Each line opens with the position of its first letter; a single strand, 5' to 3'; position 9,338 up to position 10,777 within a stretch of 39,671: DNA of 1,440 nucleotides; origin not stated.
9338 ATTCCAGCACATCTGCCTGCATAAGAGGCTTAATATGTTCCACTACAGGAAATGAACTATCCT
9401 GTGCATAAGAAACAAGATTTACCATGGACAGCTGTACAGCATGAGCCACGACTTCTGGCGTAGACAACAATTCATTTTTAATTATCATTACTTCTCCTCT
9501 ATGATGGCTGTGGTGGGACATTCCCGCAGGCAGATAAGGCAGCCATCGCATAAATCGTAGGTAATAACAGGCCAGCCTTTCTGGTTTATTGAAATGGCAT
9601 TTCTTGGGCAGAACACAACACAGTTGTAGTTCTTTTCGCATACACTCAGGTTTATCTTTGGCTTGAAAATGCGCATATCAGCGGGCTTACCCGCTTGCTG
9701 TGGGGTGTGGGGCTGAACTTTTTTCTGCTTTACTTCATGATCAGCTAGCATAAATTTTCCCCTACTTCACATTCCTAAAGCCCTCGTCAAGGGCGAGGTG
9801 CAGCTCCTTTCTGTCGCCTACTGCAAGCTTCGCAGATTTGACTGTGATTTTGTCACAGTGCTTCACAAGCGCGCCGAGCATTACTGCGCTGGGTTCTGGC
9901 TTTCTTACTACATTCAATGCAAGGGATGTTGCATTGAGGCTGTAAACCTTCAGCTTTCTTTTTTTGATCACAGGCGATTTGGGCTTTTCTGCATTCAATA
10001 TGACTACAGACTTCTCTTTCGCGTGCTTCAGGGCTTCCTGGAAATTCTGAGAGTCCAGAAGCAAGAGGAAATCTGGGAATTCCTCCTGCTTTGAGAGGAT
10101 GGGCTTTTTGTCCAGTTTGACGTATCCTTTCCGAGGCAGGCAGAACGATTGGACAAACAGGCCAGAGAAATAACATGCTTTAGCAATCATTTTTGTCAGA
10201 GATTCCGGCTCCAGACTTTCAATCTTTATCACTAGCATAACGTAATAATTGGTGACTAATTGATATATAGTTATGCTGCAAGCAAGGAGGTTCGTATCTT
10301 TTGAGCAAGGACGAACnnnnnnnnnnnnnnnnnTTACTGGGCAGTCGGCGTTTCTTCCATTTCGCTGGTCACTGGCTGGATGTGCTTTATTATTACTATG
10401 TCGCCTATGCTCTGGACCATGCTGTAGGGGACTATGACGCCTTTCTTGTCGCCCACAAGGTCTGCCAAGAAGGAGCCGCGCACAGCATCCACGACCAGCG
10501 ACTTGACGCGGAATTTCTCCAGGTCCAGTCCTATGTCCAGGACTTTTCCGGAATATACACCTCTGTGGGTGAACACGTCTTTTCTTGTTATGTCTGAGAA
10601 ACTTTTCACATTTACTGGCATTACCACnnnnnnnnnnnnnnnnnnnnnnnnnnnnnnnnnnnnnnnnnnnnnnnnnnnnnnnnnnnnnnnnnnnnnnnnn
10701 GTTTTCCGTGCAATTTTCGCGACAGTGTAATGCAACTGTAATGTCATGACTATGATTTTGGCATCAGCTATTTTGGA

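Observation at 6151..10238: Four-subunit 2-oxoacid:ferredoxin oxidoreductase that is both split and motif-degenerate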

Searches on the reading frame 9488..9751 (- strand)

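Call 3: search_protein_families(library=pfam, proteins=[window:9488-9751:-], max_evalue=0.01)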
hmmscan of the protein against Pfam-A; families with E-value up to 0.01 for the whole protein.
window:9488-9751:- (87 aa): 8 families
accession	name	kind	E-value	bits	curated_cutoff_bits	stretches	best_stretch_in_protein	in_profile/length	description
PF00037.32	Fer4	-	2.5e-07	30.7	21.1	1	61-83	1-23/24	4Fe-4S binding domain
PF12837.12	Fer4_6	-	1.5e-06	28.3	25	1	61-82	2-23/24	4Fe-4S binding domain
PF13237.11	Fer4_10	-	3.2e-06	27.4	25.5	2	31-79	2-53/53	4Fe-4S dicluster domain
PF14697.11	Fer4_21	-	4.3e-06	27.2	35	1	33-84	3-57/59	4Fe-4S dicluster domain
PF12838.12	Fer4_7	-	1.4e-05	25.9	27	1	42-82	6-52/52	4Fe-4S dicluster domain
PF13187.11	Fer4_9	-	0.00012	22.5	27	1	38-83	2-52/52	4Fe-4S dicluster domain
PF25160.1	LdpA_Fe-S-bd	-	0.00019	21.6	27.6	1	43-85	8-45/49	LdpA Fe-S cluster-binding domain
PF13484.11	Fer4_16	-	0.0013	19.9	30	0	68-86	2-20/66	4Fe-4S double cluster binding domain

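Call 4: search_protein_families(library=ncbifam, proteins=[window:9488-9751:-], max_evalue=0.01)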
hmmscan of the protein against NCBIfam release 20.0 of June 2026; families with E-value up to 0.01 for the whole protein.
window:9488-9751:- (87 aa): 57 families (the best 25 are shown)
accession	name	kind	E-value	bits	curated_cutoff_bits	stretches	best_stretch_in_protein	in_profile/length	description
NF007203.0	PRK09624.1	equivalog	1.1e-16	61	171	1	22-84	37-99/105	pyuvate ferredoxin oxidoreductase subunit delta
NF007202.0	PRK09623.1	equivalog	3.8e-16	59.3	166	1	24-85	39-100/105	3-methyl-2-oxobutanoate dehydrogenase subunit delta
TIGR02179.1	PorD_KorD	subfamily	4.6e-16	58.7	60.05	1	18-84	7-73/78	2-oxoacid:acceptor oxidoreductase, delta subunit, pyruvate/2-ketoisovalerate family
NF040684.1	PorD_Arch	equivalog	4.7e-16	58.6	120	1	22-84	18-80/85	pyruvate synthase subunit PorD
NF007204.0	PRK09625.1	equivalog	2.6e-12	46.9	125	1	9-81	32-104/133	pyruvate flavodoxin oxidoreductase subunit delta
NF045763.1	PhenlGlyoxDHPadF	equivalog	1.3e-10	41.3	150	1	22-83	17-77/78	NADH-dependent phenylglyoxylate dehydrogenase subunit delta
NF045790.1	OxalOxreddelta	equivalog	3.3e-08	33.1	230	1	25-84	249-307/316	oxalate oxidoreductase subunit delta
TIGR01944.1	rnfB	subfamily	6.6e-07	29.1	68.7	1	37-83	114-160/190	RnfABCDGE type electron transport complex subunit B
NF009410.0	PRK12771.1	subfamily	1.8e-06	26.8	516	1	38-83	514-560/566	NAD(P)-binding protein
NF005505.0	PRK07118.1-4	equivalog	2.9e-06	27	378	1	38-83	143-188/265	Fe-S cluster domain-containing protein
NF041778.1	hetero_SS_HdrA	equivalog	3.6e-06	25.1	1400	1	31-83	582-633/771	ferredoxin:CoB-CoM heterodisulfide reductase subunit HdrA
TIGR02700.1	flavo_MJ0208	hypoth_equivalog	3.7e-06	26.4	251.35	1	33-86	145-197/234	dihydromethanopterin reductase (acceptor)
NF005503.0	PRK07118.1-2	equivalog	8.5e-06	25.2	252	1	40-83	142-184/292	RnfABCDGE type electron transport complex subunit B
NF041836.1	rnfB_Methano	equivalog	8.7e-06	25.4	445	1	38-83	143-188/265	Rnf electron transport complex subunit RnfB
NF043039.1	HgcAB_like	equivalog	9e-06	25.5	285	1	24-83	288-349/350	HgcAB-like fusion protein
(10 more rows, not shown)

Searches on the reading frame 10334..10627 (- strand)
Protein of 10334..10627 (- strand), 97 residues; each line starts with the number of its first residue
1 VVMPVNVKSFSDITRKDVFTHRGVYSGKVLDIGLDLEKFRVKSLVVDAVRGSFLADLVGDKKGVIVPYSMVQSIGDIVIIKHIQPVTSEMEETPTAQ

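Call 3: search_protein_families(library=pfam, proteins=[window:10334-10627:-], max_evalue=0.01)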
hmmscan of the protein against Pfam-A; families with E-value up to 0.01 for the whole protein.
window:10334-10627:- (97 aa): 1 family
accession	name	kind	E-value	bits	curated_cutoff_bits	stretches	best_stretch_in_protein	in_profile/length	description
PF05239.21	PRC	-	2.2e-08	34.4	21.2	1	8-81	4-72/78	PRC-barrel domain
